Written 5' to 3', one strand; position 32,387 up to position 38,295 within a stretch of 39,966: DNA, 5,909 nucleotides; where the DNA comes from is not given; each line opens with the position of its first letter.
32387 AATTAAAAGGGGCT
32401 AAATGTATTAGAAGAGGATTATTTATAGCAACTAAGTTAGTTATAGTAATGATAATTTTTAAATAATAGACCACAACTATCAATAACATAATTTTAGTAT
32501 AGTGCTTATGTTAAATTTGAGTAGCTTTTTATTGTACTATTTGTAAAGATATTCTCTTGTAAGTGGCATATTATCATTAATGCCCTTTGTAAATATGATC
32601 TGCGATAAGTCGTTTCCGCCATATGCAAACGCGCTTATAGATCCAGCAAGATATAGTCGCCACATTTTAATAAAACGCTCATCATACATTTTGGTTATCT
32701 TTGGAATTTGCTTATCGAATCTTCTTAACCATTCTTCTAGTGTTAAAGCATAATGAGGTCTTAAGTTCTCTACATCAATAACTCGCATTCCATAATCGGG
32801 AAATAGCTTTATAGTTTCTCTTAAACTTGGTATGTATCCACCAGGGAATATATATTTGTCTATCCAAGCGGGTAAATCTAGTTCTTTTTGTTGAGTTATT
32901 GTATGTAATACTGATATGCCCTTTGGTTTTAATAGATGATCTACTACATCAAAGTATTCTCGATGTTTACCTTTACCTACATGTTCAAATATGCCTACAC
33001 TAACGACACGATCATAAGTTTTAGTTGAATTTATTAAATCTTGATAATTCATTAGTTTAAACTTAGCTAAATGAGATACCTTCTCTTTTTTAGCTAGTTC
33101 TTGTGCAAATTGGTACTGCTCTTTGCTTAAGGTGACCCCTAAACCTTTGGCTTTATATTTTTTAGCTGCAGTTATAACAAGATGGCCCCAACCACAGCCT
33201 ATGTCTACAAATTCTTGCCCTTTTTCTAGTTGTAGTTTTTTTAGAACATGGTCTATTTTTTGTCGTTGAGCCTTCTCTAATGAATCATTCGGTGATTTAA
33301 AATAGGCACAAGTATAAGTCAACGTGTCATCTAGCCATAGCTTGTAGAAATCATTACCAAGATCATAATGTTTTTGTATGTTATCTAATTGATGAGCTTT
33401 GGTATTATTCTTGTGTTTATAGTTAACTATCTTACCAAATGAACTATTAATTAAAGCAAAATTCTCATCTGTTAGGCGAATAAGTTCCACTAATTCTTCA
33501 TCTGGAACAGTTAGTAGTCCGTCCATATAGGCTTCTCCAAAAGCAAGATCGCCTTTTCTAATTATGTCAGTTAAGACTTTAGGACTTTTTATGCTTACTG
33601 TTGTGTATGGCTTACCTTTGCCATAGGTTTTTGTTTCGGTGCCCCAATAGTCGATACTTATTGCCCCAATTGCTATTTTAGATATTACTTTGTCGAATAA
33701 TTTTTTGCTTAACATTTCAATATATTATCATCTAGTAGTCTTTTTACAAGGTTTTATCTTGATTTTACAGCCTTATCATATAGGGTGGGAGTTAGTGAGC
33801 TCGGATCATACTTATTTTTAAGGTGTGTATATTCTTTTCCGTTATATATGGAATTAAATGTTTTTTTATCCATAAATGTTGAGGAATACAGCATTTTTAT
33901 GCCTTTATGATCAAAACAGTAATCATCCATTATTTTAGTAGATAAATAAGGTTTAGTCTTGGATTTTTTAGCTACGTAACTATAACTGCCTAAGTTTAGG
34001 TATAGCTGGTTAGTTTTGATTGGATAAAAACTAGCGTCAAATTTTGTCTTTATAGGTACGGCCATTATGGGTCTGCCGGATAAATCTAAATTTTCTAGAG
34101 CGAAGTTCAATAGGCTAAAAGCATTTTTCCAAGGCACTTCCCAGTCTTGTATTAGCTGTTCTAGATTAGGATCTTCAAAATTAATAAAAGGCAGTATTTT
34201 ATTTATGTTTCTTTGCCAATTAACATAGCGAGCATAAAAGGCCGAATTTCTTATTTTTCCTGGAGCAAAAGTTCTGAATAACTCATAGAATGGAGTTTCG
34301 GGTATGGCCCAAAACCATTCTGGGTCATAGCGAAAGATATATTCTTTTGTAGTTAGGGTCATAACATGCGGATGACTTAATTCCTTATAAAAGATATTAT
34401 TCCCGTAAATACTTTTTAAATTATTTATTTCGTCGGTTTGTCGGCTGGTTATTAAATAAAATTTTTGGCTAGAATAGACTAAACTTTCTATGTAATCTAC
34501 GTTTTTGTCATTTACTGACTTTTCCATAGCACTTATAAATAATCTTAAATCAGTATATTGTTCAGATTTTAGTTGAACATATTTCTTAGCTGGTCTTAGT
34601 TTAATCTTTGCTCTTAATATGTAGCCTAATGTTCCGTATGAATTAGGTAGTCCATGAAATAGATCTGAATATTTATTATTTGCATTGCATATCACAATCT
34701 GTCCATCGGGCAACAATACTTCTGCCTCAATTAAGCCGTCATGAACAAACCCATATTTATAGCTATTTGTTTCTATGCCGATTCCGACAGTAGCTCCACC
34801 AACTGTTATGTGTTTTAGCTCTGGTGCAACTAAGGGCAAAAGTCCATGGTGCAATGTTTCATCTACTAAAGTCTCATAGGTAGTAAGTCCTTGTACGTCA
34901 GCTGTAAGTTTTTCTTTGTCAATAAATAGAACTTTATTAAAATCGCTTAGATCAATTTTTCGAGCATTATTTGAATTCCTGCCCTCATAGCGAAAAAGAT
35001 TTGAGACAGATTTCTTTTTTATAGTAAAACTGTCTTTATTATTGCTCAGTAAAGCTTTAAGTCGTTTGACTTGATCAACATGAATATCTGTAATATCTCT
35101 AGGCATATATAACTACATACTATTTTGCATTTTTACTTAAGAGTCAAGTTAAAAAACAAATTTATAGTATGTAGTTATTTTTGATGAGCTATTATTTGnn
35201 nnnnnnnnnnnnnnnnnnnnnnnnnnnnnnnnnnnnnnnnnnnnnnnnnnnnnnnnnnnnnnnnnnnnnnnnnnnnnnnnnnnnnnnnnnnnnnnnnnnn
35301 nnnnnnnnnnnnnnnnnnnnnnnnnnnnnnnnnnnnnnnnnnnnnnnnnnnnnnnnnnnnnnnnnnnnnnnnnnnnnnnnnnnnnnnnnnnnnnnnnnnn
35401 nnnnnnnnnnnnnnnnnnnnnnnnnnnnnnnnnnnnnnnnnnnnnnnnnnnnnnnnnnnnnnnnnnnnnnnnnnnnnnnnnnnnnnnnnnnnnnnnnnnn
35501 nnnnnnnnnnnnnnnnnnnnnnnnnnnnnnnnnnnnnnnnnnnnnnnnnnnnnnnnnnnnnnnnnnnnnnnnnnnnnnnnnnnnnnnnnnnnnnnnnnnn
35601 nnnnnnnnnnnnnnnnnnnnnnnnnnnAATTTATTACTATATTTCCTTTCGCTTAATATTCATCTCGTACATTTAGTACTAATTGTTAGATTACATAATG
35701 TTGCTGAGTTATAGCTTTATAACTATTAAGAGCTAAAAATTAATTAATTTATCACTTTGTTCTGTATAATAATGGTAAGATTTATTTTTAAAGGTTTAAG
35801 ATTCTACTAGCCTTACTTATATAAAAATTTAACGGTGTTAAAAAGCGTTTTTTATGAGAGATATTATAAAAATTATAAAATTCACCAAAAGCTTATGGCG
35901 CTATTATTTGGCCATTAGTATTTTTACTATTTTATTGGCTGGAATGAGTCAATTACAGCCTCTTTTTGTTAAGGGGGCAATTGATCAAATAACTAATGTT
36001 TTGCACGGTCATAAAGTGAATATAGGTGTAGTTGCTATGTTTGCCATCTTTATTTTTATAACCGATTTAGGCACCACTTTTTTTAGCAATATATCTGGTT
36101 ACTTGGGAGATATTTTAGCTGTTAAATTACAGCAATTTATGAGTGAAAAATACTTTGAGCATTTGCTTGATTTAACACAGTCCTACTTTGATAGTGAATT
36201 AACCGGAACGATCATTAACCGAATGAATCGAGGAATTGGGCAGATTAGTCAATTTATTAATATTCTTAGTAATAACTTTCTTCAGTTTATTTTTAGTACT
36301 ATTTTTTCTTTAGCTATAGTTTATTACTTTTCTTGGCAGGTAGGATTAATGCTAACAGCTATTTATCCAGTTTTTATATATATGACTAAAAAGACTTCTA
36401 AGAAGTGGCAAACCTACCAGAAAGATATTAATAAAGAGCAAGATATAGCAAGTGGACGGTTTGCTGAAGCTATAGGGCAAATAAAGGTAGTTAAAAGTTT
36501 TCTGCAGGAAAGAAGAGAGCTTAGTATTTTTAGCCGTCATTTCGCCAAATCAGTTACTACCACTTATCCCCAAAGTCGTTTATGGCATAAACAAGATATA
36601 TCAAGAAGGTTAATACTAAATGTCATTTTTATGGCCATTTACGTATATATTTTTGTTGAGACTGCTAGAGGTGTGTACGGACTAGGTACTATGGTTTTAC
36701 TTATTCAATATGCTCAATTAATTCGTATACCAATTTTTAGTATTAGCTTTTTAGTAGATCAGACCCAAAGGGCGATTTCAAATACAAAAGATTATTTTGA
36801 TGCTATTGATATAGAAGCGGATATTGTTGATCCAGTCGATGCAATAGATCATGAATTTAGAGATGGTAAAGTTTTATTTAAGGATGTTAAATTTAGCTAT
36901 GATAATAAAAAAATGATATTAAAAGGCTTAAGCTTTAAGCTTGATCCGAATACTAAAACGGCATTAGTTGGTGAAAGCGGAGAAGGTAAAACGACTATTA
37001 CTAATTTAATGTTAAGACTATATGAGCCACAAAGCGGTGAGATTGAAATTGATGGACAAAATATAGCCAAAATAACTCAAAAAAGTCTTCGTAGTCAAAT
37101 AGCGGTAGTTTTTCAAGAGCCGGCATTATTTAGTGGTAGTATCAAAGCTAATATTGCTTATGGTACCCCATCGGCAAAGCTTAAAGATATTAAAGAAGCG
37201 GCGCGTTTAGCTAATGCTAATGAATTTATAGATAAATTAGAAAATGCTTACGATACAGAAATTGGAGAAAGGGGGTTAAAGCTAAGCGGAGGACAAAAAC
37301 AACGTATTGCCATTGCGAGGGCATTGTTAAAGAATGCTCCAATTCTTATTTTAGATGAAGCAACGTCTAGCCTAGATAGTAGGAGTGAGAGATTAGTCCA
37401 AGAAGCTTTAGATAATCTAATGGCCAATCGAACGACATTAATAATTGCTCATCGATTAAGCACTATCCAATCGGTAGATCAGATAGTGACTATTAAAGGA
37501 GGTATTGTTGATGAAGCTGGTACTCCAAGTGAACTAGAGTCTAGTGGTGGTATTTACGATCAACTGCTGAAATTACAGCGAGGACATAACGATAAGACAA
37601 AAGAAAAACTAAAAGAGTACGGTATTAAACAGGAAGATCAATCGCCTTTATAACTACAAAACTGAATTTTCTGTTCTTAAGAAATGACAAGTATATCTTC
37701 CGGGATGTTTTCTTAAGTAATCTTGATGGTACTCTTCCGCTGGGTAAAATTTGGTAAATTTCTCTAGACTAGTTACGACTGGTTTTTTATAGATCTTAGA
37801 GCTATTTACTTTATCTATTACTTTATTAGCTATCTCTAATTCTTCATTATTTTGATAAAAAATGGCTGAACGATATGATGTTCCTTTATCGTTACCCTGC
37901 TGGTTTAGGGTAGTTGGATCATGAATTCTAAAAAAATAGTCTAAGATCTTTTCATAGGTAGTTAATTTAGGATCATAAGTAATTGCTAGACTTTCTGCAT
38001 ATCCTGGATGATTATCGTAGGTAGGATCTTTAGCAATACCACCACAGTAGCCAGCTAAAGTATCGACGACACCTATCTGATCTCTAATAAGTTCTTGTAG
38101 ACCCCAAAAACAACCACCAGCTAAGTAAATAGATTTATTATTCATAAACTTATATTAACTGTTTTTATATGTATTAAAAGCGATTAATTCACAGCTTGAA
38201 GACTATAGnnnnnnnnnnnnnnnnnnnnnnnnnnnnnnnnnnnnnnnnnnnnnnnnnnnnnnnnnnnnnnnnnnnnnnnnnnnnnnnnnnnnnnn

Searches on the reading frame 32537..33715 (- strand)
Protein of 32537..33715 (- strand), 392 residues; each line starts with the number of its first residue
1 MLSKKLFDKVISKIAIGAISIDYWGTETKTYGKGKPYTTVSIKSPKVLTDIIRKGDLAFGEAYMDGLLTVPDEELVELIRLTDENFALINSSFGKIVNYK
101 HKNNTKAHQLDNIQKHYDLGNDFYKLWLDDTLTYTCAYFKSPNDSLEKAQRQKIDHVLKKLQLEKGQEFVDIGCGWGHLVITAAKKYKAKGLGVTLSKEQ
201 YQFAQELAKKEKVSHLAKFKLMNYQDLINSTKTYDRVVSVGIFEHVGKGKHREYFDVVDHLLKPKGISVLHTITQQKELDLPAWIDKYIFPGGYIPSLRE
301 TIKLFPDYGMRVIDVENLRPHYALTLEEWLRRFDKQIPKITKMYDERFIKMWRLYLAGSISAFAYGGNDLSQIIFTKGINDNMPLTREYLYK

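Call 27: search_protein_families(library=pfam, proteins=[window:32537-33715:-], max_evalue=0.001)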
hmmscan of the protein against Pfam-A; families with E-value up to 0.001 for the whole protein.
window:32537-33715:- (392 aa): 12 families
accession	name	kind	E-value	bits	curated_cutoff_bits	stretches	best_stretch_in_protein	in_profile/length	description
PF02353.26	CMAS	-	2.4e-92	309.6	27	1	106-373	3-273/273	Mycolic acid cyclopropane synthetase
PF13649.12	Methyltransf_25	-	3.2e-13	50.6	27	1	170-266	2-97/97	Methyltransferase domain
PF25371.1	DUF7884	-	9.1e-11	42.3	27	1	7-71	2-68/90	Domain of unknown function (DUF7884)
PF13847.12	Methyltransf_31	-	6e-10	39.4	27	1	164-280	2-119/145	Methyltransferase domain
PF08241.18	Methyltransf_11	-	1.2e-09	39.1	21.2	1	170-269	1-94/95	Methyltransferase domain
PF08242.18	Methyltransf_12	-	4.9e-09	37.2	30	1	170-267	1-97/98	Methyltransferase domain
PF13489.12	Methyltransf_23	-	2.9e-08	34.1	27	1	151-332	6-156/164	Methyltransferase domain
PF08123.19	DOT1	-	4.8e-07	30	23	1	153-210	30-88/205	Histone methylation protein DOT1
PF05175.20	MTS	-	2.8e-05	24.3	23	1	158-239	24-104/170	Methyltransferase small domain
PF01728.25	FtsJ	-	0.00022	21.7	24.1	1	153-218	8-74/181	FtsJ-like methyltransferase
PF06325.19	PrmA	-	0.00043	20.3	22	1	163-274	159-262/296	Ribosomal protein L11 methyltransferase (PrmA)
PF13679.12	Methyltransf_32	-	0.00066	20.1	27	0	154-231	13-96/143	Methyltransferase domain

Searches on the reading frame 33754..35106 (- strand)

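Call 27: search_protein_families(library=pfam, proteins=[window:33754-35106:-], max_evalue=0.001)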
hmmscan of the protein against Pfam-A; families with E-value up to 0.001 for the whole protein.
window:33754-35106:- (450 aa): 1 family
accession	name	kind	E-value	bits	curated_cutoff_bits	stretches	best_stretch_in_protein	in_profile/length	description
PF01565.28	FAD_binding_4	-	3.4e-14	53.2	26.4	1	45-140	42-138/139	FAD binding domain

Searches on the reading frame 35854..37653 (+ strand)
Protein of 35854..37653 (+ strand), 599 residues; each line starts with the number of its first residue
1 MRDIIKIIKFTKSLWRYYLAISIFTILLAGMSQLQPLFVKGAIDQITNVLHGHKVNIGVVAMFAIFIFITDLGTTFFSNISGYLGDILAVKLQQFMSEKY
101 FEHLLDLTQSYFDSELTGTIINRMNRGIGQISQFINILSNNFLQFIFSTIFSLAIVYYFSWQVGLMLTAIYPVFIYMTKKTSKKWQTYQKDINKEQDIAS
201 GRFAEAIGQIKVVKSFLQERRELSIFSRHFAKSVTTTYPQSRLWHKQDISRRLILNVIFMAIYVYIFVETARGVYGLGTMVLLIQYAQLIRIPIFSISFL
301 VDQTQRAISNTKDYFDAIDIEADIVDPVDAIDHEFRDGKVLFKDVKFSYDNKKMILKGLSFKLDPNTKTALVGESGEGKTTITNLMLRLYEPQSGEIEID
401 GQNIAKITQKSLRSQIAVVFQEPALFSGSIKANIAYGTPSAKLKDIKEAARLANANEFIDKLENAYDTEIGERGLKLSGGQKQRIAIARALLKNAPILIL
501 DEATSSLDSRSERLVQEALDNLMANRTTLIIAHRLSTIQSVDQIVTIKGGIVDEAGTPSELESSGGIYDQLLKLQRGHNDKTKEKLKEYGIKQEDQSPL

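Call 27: search_protein_families(library=pfam, proteins=[window:35854-37653:+], max_evalue=0.001)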
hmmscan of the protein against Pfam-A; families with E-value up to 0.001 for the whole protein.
window:35854-37653:+ (599 aa): 4 families
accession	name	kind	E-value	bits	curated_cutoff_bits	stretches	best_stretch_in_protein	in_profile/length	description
PF00005.33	ABC_tran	-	2.2e-35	122.7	25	1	356-505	1-137/137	ABC transporter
PF00664.28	ABC_membrane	-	2.8e-28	99.8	28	1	21-290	4-270/274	ABC transporter transmembrane region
PF02463.25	SMC_N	-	1.6e-08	34.7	40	1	381-547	95-211/220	RecF/RecN/SMC N terminal domain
PF13401.12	AAA_22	-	0.00058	20.6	27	0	369-511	8-97/130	AAA domain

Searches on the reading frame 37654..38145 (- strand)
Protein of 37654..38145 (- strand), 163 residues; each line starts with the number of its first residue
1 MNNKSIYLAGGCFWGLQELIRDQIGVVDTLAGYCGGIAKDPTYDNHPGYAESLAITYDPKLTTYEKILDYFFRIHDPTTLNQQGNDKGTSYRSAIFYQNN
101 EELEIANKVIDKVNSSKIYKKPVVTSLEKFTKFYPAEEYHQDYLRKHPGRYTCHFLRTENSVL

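Call 27: search_protein_families(library=pfam, proteins=[window:37654-38145:-], max_evalue=0.001)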
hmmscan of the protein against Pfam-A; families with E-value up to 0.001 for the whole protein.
window:37654-38145:- (163 aa): 1 family
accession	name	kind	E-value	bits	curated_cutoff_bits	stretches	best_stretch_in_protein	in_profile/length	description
PF01625.27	PMSR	-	5.1e-56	189.6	23.7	1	6-152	2-152/153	Peptide methionine sulfoxide reductase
